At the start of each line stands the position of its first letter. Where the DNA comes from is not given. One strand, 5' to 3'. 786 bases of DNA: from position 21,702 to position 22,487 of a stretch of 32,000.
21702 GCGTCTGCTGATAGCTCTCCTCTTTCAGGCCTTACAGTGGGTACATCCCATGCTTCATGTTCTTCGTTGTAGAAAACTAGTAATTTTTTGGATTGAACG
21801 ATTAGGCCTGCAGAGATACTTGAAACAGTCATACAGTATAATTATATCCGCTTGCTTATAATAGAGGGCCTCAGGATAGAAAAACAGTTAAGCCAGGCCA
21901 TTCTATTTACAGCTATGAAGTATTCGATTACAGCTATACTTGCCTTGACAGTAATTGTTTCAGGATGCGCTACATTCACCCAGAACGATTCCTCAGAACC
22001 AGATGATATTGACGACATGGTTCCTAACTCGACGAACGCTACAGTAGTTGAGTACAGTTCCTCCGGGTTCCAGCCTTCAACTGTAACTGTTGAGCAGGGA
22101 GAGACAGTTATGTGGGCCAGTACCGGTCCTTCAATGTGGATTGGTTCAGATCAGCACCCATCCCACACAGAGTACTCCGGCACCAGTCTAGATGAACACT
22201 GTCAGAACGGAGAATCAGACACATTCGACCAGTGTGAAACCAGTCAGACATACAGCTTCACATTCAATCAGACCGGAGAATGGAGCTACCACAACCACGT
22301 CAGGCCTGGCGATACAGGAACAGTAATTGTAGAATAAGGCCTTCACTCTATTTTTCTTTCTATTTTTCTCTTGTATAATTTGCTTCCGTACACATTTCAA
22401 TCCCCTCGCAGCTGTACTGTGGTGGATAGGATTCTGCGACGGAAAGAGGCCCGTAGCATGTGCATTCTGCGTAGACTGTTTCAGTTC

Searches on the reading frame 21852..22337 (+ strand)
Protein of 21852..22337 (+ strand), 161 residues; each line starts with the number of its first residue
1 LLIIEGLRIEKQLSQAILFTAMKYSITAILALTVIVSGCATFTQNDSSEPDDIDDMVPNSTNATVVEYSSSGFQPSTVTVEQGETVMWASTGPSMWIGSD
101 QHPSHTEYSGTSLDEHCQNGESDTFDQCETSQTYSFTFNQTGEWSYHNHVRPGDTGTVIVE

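Call 10: search_protein_families(library=pfam, proteins=[window:21852-22337:+])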
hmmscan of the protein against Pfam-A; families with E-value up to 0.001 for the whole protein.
window:21852-22337:+ (161 aa): 0 families

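Call 61: search_protein_families(library=padloc, proteins=[window:21852-22337:+], max_evalue=0.01)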
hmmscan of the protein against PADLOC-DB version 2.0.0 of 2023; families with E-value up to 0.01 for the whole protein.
window:21852-22337:+ (161 aa): 0 families

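Call 62: search_protein_families(library=ncbifam, proteins=[window:21852-22337:+], max_evalue=0.01)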
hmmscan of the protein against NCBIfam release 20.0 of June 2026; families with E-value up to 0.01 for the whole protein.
window:21852-22337:+ (161 aa): 3 families
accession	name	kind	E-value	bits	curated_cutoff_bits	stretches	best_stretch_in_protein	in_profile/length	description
TIGR02657.1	amicyanin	equivalog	0.00023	21.5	110.2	1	96-161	23-83/83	amicyanin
TIGR02656.1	cyanin_plasto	equivalog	0.00056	20.3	87.85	1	71-161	12-99/99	plastocyanin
TIGR03102.1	halo_cynanin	subfamily_domain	0.0052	16.8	93.8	0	69-161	35-115/115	halocyanin domain-containing protein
